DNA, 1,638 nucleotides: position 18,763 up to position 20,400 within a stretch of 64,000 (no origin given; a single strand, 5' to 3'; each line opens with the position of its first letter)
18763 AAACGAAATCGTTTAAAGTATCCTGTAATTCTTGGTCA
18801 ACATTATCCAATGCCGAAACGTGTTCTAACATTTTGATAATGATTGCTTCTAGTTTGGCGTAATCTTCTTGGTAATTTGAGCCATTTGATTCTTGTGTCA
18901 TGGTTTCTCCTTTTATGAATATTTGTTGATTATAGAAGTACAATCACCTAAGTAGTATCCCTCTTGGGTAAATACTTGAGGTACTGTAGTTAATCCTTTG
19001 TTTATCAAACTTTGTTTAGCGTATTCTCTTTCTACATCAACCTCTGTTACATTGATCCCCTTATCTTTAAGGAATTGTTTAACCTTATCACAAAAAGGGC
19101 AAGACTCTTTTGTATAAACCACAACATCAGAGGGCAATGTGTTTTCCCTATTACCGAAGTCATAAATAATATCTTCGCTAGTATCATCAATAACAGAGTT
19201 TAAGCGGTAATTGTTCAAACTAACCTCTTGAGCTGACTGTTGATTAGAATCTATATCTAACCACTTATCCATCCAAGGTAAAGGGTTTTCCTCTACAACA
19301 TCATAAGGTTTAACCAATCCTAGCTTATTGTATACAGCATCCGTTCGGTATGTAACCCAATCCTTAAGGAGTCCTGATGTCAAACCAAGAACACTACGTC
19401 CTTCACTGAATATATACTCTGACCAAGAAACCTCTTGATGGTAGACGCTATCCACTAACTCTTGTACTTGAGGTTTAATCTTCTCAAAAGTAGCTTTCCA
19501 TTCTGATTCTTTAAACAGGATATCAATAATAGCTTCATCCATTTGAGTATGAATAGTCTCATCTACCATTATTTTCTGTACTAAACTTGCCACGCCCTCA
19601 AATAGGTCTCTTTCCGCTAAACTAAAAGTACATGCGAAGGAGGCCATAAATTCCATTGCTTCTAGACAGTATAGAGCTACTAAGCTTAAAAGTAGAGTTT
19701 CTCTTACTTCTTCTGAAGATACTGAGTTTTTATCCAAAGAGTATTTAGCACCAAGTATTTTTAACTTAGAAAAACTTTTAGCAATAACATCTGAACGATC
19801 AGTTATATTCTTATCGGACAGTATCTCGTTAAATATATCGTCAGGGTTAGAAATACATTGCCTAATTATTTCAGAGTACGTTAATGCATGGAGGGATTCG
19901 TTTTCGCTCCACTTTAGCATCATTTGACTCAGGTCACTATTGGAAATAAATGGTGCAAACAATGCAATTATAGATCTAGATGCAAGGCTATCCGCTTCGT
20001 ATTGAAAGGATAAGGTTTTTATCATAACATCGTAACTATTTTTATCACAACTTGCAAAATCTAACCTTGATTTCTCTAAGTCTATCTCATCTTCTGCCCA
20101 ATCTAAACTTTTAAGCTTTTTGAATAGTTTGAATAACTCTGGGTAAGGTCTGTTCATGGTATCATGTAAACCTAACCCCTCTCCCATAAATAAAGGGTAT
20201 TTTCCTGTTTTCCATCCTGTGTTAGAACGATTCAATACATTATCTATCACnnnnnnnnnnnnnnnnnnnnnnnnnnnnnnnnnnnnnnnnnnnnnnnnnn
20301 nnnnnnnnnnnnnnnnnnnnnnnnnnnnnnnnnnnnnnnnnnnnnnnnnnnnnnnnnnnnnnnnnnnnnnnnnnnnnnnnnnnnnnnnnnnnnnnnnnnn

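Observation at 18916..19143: NrdB fused to a C-terminal glutaredoxin domain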

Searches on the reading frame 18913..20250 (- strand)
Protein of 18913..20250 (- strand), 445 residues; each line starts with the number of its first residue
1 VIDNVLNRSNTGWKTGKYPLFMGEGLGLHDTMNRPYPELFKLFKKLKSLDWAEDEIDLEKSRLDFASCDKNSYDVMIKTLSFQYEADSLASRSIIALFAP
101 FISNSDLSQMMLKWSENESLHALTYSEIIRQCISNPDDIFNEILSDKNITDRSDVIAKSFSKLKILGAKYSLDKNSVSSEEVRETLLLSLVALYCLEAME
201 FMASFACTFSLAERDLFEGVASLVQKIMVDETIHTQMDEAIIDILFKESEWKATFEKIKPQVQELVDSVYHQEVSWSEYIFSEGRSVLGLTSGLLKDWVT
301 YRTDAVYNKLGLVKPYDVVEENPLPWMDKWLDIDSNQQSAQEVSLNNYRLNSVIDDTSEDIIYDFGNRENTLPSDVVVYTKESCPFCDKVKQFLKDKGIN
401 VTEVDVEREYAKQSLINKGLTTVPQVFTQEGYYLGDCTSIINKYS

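Call 3: search_protein_families(library=pfam, proteins=[window:18913-20250:-], max_evalue=0.01)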
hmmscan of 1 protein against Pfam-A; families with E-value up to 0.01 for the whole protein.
window:18913-20250:- (445 aa): 4 families
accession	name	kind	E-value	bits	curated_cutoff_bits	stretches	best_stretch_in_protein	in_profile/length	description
PF00268.27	Ribonuc_red_sm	-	5.2e-36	124.9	33.6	1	35-323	8-281/281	Ribonucleotide reductase, small chain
PF00462.30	Glutaredoxin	-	1.5e-15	57.5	22.9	1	376-428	1-55/60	Glutaredoxin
PF05768.20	Glrx-like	-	1.8e-05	25.4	26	1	376-430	2-57/77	Glutaredoxin-like domain (DUF836)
PF13417.12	GST_N_3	-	0.00076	20.2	22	1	379-441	2-64/75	Glutathione S-transferase, N-terminal domain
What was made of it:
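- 18916..19125 (-): Glutaredoxin domain (residues 376-445), with K381, C384-P-F-C387, T422-V-P424 and G435-D-C-T-S439. Pfam PF00462 E 1.5e-15 (call 3).
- On Class Ia RNR beta subunit (NrdB, diferric-tyrosyl type): 124.9 bits against 33.6, residues 35-323 (call 3).
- On Dithiol (class I, GrxC/Grx3-like) glutaredoxin: PF00462 57.5 bits against 22.9 (call 3).
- Checked: It gives PF00462 Glutaredoxin at residues 376-428 (E 1.5e-15, 57.5 bits against a cut-off of 22.9) (call 3).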

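Call 4: search_protein_families(library=ncbifam, proteins=[window:18913-20250:-], max_evalue=0.01)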
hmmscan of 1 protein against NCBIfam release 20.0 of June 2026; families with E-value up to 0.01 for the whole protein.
window:18913-20250:- (445 aa): 22 families
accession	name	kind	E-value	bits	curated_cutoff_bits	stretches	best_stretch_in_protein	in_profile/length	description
NF006576.0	PRK09101.1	equivalog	2.6e-61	207.6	346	1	17-365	15-374/376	class Ia ribonucleoside-diphosphate reductase subunit beta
NF007184.0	PRK09614.1-3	equivalog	1.2e-37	130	310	1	15-354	19-343/346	ribonucleotide-diphosphate reductase subunit beta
NF005550.0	PRK07209.1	equivalog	8e-26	90.8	309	1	70-338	107-365/383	ribonucleotide-diphosphate reductase subunit beta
NF007186.0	PRK09614.1-5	equivalog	4e-25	88.5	237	1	36-332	19-294/328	ribonucleotide-diphosphate reductase subunit beta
NF009398.0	PRK12759.1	equivalog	5.3e-18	65.2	649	1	36-342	105-389/410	bifunctional gluaredoxin/ribonucleoside-diphosphate reductase subunit beta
TIGR02190.1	GlrX-dom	hypoth_equivalog_domain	2e-13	50.1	99.3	1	372-437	6-71/79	glutaredoxin-family domain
TIGR02181.1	GRX_bact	equivalog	4.9e-13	49.1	90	1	376-430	1-58/80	glutaredoxin 3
NF007923.0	PRK10638.1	equivalog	2.1e-12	46.9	129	1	375-439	3-68/83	glutaredoxin 3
NF007183.0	PRK09614.1-2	subfamily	2.1e-12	46.6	320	1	43-323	23-286/327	ribonucleotide-diphosphate reductase subunit beta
TIGR04171.1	RNR_1b_NrdF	exception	2e-11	43.7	355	1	43-339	18-292/316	class 1b ribonucleoside-diphosphate reductase subunit beta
TIGR02196.1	GlrX_YruB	hypoth_equivalog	1.1e-09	38.6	88.55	1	376-429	2-57/74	glutaredoxin-like protein, YruB-family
NF041212.1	Uxx_star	subfamily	3.5e-09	36.8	66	1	376-427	1-55/70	Uxx-star family glutaredoxin-like (seleno)protein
TIGR02180.1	GRX_euk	equivalog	7.9e-09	35.6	87.25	1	376-442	1-73/84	glutaredoxin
NF047338.1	gluta_UXX_star_3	exception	3.2e-07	30.3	97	1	376-409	1-34/70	UXX-star (seleno)protein family 3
TIGR02200.1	GlrX_actino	hypoth_equivalog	5.4e-07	29.9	89.5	1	376-434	2-63/77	mycoredoxin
TIGR02194.1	GlrX_NrdH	subfamily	3.1e-06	27.3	85.75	1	376-429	1-55/72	glutaredoxin-like protein NrdH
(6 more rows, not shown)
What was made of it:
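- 18916..19125 (-): TIGR02181 GRX_bact E 4.9e-13 (call 4).
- On Class Ia RNR beta subunit (NrdB, diferric-tyrosyl type): 207.6 bits (call 4).
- On NrdH-redoxin: TIGR02194 scores E 3e-6 against GRX_bact at E 5e-13 (call 4).
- Scores are below NCBIfam equivalog cut-offs for both domains (call 4).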

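Call 5: search_protein_families(library=phrogs, proteins=[window:18913-20250:-], max_evalue=0.001)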
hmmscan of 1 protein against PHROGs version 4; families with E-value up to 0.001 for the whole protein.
window:18913-20250:- (445 aa): 4 families
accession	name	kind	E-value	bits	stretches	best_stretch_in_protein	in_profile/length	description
phrog_86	-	DNA, RNA and nucleotide metabolism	7.5e-127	425.1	1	4-444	45-484/504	ribonucleoside diphosphate reductase small subunit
phrog_10582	-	DNA, RNA and nucleotide metabolism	2.6e-34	119.6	1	4-177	4-175/255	ribonucleotide reductase class Ia beta subunit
phrog_8368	-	DNA, RNA and nucleotide metabolism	4.9e-24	86.1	1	218-363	2-150/156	aerobic NDP reductase small subunit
phrog_22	-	DNA, RNA and nucleotide metabolism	2.3e-13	51.5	1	374-440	71-140/162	thioredoxin domain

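Call 6: search_dna_similar(query=window:18913-20250:-, collection=phages, mode=protein, max_rows=40)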
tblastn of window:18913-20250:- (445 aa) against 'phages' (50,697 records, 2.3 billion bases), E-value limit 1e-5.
Records with a match: 4467; places in all: 4477; records where one place covers at least 80% of the query: 1920.
Best place of each record, by identity: 95-99% 3; 60-80% 88; <60% 4376.
By first word of the organism name: Escherichia 1172; Vibrio 609; Salmonella 572; Klebsiella 460; Synechococcus 377; Shigella 119; Pseudomonas 104; Aeromonas 88; Acinetobacter 76; Erwinia 72; and 73 more.
By host as written in the record: - 977; Escherichia coli 444; Klebsiella pneumoniae 153; Synechococcus 107; Escherichia coli O157:H7 65; Escherichia coli K-12 MG1655 61; Salmonella enterica 60; Salmonella enterica subsp. enterica serovar Enteritidis PT1 60; and 872 more.
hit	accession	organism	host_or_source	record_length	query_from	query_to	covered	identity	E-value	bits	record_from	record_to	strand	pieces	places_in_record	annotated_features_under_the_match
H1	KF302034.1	Pseudoalteromonas phage HM1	Pseudoalteromonas sp. str. H71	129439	1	445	100%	97.5%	0e+0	868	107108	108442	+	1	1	record has no annotation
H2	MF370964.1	Pseudoalteromonas phage J2-1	Pseudoalteromonas sp.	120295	1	445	100%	97.3%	0e+0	866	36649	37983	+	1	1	ribonucleoside diphosphate reductase subunit beta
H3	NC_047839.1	Pseudoalteromonas phage J2-1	Pseudoalteromonas sp.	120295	1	445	100%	97.3%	0e+0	866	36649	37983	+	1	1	ribonucleoside diphosphate reductase subunit beta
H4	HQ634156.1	Vibrio phage PWH3a-P1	Vibrio natriegens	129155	2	445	100%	67.5%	0e+0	603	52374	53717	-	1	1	ribonucleoside diphosphate reductase subunit beta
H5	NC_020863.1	Vibrio phage PWH3a-P1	Vibrio natriegens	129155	2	445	100%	67.5%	0e+0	603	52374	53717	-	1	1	ribonucleoside diphosphate reductase subunit beta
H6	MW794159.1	Vibrio phage ICP1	-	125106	2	445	100%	65.7%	0e+0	590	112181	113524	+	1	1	nrdB: ribonucleoside diphosphate reductase, beta chain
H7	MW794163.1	Vibrio phage ICP1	-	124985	2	445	100%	65.7%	0e+0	590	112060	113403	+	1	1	nrdB: ribonucleoside diphosphate reductase, beta chain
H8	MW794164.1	Vibrio phage ICP1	-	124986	2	445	100%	65.7%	0e+0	590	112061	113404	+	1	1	nrdB: ribonucleoside diphosphate reductase, beta chain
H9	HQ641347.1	Vibrio phage ICP1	Vibrio cholerae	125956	2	445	100%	65.5%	0e+0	590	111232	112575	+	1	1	ORF204: ribonucleoside diphosphate reductase, beta chain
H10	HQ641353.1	Vibrio phage ICP1_2001_A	Vibrio cholerae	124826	2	445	100%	65.5%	0e+0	590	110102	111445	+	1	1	ribonucleoside triphosphate reductase, beta chain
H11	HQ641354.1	Vibrio phage ICP1_2004_A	Vibrio cholerae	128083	2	445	100%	65.5%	0e+0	590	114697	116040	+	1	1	ribonucleoside triphosphate reductase, beta chain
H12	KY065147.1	Vibrio phage JSF4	Vibrio cholerae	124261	2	445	100%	65.5%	0e+0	590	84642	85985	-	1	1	ribonucleotide reductase of class Ia (aerobic) beta subunit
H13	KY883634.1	Vibrio phage JSF5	Vibrio cholerae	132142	2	445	100%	65.5%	0e+0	590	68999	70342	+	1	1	ribonucleotide reductase of class Ia (aerobic), beta subunit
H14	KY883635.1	Vibrio phage JSF6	Vibrio cholerae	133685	2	445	100%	65.5%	0e+0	590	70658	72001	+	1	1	ribonucleotide reductase of class Ia (aerobic), beta subunit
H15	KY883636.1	Vibrio phage JSF1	Vibrio cholerae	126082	2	445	100%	65.5%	0e+0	590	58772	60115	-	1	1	ribonucleotide reductase of class Ia (aerobic), beta subunit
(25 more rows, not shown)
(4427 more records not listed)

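Call 9: find_homologous_proteins(query=window:18913-20250:-, max_evalue=1e-10)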
Query window:18913-20250:- (445 aa): 654 proteins with E <= 1e-10 among 7087 candidates; the best 120 are listed.
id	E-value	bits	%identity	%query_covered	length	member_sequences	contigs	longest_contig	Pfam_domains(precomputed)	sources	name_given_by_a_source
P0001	4.1e-288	973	98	100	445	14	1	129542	PF00462.31,PF00268.28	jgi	-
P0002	9.6e-226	768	76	99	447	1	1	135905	PF00462.31,PF00268.28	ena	-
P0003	5.2e-225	765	76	99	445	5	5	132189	PF00462.31,PF00268.28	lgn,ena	-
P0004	1.6e-223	760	76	99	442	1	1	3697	PF00462.31,PF00268.28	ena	-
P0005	2.9e-223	759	76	100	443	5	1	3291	PF00462.31,PF00268.28,PF13417.13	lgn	-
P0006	1.7e-222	757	73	100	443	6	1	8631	PF00462.31,PF00268.28,PF05768.21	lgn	-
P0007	1.1e-220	751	75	99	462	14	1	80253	PF00462.31,PF00268.28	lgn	-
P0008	3.1e-219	746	74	99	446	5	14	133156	PF00462.31,PF00268.28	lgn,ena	-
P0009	9.5e-218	741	74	73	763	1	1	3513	PF00462.31,PF00268.28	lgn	-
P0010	1.4e-202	691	68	100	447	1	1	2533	PF00462.31,PF00268.28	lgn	-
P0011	5.0e-201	686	68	100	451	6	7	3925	PF00462.31,PF00268.28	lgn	-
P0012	2.3e-200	684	67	100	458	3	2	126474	PF00462.31,PF00268.28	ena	-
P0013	3.8e-198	677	65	100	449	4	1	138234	PF00462.31,PF00268.28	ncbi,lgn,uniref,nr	ncbi:ribonucleoside diphosphate reductase subunit beta [Vibrio phage eugene 12A10]|uniref:ribonucleo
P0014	5.1e-197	673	68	100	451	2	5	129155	PF00462.31,PF00268.28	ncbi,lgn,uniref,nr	ncbi:ribonucleoside diphosphate reductase subunit beta [Vibrio phage PWH3a-P1]|uniref:ribonucleoside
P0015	1.8e-194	665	67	99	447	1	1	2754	PF00462.31,PF00268.28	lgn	-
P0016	4.1e-194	663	66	99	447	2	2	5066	PF00462.31,PF00268.28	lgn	-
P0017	8.9e-194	662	64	100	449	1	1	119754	PF00462.31,PF00268.28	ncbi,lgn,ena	-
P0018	1.1e-193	662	67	100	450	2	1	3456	PF00462.31,PF00268.28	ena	-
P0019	1.2e-193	662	67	100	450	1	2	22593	PF00462.31,PF00268.28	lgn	-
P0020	2.1e-193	661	66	99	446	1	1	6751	PF00462.31,PF00268.28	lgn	-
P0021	1.1e-191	655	66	99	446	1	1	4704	PF00462.31,PF00268.28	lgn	-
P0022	2.6e-191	654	66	100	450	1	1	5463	PF00462.31,PF00268.28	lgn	-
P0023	5.9e-191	653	66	100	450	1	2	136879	PF00462.31,PF00268.28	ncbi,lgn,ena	-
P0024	9.5e-191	652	65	100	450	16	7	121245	PF00462.31,PF00268.28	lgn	-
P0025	1.3e-189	649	64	99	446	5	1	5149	PF00462.31,PF00268.28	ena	-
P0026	1.7e-187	642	64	99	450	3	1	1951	PF00462.31,PF00268.28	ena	-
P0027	1.4e-183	629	62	99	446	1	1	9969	PF00462.31,PF00268.28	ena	-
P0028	1.9e-181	622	61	100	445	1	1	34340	PF00462.31,PF00268.28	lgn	-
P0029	2.4e-173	595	60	99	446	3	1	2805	PF00462.31,PF00268.28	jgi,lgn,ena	-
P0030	2.3e-171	589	59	99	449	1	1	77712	PF00462.31,PF00268.28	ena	-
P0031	4.1e-167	575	56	99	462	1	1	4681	PF00462.31,PF00268.28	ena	-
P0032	1.5e-156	540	63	82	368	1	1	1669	PF00268.28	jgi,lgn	jgi:ribonucleoside-diphosphate reductase beta chain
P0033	8.7e-155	534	63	82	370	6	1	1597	PF00268.28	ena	-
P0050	6.1e-115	403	42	98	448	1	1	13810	PF00462.31,PF00268.28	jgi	jgi:ribonucleoside-diphosphate reductase beta chain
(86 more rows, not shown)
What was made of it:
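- The fusion is conserved in about 30 clusters and at least 91 phage records (calls 6, 9).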

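Call 16: search_solved_structures(query=window:18913-20250:-, max_evalue=0.001, show_alignments=2)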
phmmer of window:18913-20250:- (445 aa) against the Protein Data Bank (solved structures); distinct sequences matched with E-value up to 0.001: 66 (the best 60 are shown).
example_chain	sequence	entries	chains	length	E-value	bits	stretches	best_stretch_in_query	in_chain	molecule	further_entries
7mdi_E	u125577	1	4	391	2.1e-48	168.5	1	17-365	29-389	Ribonucleoside-diphosphate reductase subunit beta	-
1piy_A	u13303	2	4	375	7.2e-48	166.8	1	17-362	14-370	Ribonucleoside-diphosphate reductase 1 beta chain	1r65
7ai8_A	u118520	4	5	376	8.9e-48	166.5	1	17-362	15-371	Ribonucleoside-diphosphate reductase 1 subunit beta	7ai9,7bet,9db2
1jpr_A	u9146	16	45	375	8.9e-48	166.5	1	17-362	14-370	Protein R2 of Ribonucleotide reductase | Ribonucleotide reductase R2 | RIBONUCLEOSIDE-DIPHOSPHATE REDUCTASE 1 SUBUNIT BETA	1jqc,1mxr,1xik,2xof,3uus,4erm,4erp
1mrr_A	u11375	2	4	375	1.4e-47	165.8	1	17-362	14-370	RIBONUCLEOTIDE REDUCTASE R1 PROTEIN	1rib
1pim_A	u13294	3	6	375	2.5e-47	165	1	17-362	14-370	Ribonucleoside-diphosphate reductase 1 beta chain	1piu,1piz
9sig_A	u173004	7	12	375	3.1e-47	164.7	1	17-362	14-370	Ribonucleoside-diphosphate reductase 1 subunit beta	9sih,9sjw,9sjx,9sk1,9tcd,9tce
1rnr_A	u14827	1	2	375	3.9e-47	164.4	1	17-362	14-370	RIBONUCLEOTIDE REDUCTASE R1 PROTEIN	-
1yfd_A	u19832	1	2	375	3.9e-47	164.3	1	17-362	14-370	Ribonucleoside-diphosphate reductase 1 beta chain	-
5ci0_A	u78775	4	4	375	1.2e-46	162.7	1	17-362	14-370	Ribonucleoside-diphosphate reductase 1, beta subunit, ferritin-like protein | Ribonucleoside-diphosphate reductase 1 subunit beta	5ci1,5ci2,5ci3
1biq_B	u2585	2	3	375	1.9e-46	162.1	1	17-362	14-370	PROTEIN R2 OF RIBONUCLEOTIDE REDUCTASE | Ribonucleoside-diphosphate reductase 1 beta chain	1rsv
6w4x_C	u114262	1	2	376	2.9e-46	161.5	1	17-362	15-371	Ribonucleoside-diphosphate reductase 1 subunit beta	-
1rsr_A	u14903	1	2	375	3.8e-46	161.1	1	17-362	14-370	Ribonucleoside-diphosphate reductase 1 beta chain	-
1biq_A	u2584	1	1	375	5.1e-46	160.7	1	17-362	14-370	PROTEIN R2 OF RIBONUCLEOTIDE REDUCTASE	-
1pj0_A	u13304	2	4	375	5.4e-46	160.6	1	17-362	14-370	Ribonucleoside-diphosphate reductase 1 beta chain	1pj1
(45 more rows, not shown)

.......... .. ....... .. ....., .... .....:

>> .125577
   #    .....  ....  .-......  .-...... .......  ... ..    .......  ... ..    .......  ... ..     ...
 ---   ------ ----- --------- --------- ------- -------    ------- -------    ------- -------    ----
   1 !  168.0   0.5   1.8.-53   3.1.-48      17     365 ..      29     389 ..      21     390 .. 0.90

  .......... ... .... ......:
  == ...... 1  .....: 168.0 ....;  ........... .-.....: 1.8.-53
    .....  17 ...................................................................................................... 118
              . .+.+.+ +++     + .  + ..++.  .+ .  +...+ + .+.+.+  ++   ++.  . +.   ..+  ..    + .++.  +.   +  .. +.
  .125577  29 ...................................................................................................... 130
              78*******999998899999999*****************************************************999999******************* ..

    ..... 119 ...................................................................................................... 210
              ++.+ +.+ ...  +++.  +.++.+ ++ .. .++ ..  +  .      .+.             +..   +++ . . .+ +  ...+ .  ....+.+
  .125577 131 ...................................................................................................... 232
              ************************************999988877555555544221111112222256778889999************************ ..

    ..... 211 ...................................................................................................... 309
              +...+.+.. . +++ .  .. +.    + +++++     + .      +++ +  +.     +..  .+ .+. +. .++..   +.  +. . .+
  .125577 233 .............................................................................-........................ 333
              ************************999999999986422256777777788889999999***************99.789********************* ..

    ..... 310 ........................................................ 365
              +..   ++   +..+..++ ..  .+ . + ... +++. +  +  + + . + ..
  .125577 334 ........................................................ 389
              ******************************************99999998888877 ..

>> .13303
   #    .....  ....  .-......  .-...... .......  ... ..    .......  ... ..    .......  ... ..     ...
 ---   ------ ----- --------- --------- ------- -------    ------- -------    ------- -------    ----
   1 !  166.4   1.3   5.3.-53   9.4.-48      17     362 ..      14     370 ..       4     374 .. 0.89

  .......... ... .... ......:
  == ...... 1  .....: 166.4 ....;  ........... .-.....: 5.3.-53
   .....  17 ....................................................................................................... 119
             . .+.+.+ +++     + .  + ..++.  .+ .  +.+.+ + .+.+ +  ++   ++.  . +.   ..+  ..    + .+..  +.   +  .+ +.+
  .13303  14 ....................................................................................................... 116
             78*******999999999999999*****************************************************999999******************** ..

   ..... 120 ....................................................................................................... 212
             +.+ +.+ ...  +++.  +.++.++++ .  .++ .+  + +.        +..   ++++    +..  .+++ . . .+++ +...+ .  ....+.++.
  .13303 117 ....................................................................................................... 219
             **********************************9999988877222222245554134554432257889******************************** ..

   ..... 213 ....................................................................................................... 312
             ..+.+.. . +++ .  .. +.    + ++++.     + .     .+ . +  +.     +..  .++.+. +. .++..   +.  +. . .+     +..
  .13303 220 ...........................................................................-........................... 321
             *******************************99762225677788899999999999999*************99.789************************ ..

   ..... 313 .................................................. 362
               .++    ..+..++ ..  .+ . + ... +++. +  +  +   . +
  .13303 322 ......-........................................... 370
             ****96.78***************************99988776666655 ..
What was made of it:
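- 19156..19233 (-): NrdB C-terminal tail (residues 340-365, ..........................). It contains Y348 (= E. coli Y356, radical-transfer pathway) and the NrdA-binding end ...DIIYDF. It aligns to the last residues of N. gonorrhoeae NrdB (7MDI_E, ...DDLGDF, 389 of 391) and of E. coli NrdB (call 16).
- On Class Ia RNR beta subunit (NrdB, diferric-tyrosyl type): E 7e-48 to E. coli R2 structures (call 16). The tail sequence is conserved and aligns to the ends of the E. coli and N. gonorrhoeae beta subunits (call 16).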

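Call 20: find_encoding_contigs(protein=P0032, flank=3000, max_places=3)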
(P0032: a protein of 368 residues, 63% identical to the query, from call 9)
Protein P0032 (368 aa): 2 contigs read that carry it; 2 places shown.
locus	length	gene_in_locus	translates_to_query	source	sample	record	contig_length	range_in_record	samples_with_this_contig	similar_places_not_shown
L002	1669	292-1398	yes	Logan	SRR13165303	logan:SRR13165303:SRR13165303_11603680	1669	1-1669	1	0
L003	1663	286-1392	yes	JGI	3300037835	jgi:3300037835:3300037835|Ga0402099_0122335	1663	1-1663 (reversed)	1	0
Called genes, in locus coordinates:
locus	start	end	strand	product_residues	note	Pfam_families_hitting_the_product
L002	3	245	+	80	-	?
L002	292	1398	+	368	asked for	PF00268:Ribonuc_red_sm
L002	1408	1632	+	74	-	PF00462:Glutaredoxin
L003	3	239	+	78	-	?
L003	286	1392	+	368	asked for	PF00268:Ribonuc_red_sm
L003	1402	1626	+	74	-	PF00462:Glutaredoxin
